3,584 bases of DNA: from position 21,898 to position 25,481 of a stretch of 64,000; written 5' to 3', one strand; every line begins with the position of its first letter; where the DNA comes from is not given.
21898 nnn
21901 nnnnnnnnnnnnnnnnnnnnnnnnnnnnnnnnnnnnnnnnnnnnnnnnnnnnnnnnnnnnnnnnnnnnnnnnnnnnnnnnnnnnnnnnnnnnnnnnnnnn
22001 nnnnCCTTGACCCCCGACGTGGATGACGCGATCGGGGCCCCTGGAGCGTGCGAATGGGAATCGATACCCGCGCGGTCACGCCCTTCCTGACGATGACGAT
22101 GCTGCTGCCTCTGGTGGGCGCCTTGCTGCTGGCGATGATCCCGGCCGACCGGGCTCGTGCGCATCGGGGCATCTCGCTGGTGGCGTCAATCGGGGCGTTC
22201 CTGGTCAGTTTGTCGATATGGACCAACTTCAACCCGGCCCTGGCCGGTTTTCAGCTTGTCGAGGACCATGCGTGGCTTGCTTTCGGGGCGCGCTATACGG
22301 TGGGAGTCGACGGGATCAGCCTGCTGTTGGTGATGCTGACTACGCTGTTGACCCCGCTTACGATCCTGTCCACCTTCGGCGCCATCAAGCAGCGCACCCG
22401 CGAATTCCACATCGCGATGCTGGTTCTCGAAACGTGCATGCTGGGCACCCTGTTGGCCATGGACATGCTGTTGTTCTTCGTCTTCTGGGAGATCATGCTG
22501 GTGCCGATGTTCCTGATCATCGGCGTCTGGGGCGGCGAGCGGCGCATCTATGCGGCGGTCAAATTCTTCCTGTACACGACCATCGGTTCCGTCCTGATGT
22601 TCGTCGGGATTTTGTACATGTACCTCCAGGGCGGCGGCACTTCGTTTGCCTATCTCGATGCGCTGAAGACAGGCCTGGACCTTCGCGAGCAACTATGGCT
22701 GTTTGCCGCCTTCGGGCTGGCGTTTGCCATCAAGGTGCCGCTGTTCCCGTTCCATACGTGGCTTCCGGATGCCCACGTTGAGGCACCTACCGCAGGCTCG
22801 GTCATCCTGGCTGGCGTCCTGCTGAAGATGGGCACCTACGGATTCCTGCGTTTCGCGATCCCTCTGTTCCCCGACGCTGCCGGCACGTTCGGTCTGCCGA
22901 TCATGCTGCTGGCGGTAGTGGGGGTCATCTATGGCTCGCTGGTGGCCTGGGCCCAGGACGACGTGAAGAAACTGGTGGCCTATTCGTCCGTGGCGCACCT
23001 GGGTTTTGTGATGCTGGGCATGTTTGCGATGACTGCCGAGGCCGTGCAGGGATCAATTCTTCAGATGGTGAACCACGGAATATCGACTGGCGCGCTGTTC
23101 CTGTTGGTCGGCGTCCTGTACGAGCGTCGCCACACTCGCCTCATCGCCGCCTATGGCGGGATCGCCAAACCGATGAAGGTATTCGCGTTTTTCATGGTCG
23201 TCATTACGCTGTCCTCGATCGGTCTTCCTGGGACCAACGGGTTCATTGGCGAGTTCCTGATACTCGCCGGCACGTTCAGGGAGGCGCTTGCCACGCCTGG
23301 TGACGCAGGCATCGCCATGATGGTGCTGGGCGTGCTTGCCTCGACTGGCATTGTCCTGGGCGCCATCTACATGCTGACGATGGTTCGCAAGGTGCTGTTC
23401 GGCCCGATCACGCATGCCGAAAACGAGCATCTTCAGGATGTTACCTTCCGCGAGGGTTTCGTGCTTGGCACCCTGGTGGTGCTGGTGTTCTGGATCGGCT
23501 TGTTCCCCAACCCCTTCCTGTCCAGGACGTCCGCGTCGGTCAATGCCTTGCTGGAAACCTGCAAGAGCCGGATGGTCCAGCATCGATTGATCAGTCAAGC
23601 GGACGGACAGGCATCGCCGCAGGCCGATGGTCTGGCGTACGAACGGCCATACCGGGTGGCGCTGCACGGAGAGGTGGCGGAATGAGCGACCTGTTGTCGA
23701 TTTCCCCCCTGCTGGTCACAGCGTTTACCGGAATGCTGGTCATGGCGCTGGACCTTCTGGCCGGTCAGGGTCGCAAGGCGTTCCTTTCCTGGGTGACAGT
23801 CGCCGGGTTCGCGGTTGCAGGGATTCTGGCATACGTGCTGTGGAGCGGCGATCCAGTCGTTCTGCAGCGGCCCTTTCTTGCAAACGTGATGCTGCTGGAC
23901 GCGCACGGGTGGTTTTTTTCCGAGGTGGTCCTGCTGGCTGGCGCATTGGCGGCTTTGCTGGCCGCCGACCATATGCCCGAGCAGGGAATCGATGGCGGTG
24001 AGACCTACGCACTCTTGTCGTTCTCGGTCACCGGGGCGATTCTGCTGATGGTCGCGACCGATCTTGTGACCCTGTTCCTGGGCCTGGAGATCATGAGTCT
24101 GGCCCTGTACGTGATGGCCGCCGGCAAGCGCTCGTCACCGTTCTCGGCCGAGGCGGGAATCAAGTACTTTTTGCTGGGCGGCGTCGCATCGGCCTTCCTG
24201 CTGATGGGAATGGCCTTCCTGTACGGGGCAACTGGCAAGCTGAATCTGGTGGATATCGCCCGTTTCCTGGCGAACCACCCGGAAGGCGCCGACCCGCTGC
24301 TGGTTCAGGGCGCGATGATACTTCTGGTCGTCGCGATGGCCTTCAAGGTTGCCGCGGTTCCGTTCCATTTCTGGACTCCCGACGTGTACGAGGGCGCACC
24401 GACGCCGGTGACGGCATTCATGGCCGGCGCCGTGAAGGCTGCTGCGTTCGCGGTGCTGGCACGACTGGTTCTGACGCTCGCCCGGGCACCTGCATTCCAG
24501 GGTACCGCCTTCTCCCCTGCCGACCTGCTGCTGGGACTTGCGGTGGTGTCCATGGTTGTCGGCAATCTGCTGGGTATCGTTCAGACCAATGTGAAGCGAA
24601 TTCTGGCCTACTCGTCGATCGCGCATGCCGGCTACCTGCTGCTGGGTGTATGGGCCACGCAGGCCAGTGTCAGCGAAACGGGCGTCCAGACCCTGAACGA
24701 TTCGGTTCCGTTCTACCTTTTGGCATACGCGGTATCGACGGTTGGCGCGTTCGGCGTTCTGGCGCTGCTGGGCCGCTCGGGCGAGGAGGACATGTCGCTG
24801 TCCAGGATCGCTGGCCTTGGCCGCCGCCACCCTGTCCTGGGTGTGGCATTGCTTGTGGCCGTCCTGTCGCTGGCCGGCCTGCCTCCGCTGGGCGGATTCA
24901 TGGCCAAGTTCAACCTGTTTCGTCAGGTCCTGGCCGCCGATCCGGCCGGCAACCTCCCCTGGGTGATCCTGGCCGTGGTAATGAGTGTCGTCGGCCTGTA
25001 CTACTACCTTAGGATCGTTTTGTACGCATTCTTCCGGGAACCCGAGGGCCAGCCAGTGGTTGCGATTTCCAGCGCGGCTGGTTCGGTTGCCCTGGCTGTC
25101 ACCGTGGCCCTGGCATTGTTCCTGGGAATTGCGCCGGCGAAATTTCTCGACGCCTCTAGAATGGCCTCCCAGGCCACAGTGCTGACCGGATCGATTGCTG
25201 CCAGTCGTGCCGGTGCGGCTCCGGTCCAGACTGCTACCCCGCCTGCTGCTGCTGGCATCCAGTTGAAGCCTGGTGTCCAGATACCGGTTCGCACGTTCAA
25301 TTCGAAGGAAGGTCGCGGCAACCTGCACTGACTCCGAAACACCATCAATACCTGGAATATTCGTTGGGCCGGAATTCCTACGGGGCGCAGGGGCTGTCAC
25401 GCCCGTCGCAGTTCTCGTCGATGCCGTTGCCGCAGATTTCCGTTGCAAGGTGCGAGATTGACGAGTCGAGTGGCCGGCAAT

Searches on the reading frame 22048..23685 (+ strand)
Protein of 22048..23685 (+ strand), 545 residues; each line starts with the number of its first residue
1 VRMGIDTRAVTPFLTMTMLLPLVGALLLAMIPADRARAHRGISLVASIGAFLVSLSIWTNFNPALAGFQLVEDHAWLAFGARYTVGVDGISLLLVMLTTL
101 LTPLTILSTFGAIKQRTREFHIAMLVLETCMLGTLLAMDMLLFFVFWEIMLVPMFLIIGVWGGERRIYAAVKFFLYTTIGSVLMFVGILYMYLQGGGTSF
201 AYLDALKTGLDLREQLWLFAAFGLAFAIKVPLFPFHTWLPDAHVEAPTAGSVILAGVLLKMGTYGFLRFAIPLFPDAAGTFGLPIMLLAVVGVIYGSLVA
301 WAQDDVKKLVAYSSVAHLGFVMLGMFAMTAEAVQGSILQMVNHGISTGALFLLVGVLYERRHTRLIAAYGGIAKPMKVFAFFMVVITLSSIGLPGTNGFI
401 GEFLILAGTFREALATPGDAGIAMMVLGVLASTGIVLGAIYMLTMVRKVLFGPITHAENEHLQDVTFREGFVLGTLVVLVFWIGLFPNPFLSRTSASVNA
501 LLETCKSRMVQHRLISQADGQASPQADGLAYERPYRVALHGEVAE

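Call 84: search_protein_families(library=pfam, proteins=[window:22048-23685:+], max_evalue=0.0001)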
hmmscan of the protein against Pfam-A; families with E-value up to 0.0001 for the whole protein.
window:22048-23685:+ (545 aa): 1 family
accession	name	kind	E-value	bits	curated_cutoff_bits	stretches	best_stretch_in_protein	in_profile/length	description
PF00361.26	Proton_antipo_M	-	8.8e-80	268.5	21.5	1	137-411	1-277/294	NADH:quinone oxidoreductase/Mrp antiporter, TM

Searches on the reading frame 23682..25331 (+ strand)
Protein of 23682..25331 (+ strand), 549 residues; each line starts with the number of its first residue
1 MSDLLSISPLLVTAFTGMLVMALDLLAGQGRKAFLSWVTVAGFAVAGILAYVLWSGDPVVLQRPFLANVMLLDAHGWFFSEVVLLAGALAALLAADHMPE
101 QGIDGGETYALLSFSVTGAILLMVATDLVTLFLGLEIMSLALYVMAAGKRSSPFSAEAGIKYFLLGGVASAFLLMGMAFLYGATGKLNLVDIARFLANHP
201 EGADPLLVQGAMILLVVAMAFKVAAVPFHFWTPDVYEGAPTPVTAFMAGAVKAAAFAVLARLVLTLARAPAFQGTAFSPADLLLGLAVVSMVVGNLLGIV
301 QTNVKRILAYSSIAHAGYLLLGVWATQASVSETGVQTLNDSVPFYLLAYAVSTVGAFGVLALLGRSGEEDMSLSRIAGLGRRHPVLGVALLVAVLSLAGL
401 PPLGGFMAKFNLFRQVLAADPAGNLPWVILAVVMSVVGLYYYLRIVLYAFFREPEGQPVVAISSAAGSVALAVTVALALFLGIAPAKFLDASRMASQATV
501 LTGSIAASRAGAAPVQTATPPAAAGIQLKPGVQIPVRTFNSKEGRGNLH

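Call 84: search_protein_families(library=pfam, proteins=[window:23682-25331:+], max_evalue=0.0001)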
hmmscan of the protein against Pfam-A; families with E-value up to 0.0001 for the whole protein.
window:23682-25331:+ (549 aa): 1 family
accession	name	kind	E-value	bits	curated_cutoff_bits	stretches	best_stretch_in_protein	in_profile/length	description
PF00361.26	Proton_antipo_M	-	8.9e-68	229.1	21.5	1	125-420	1-279/294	NADH:quinone oxidoreductase/Mrp antiporter, TM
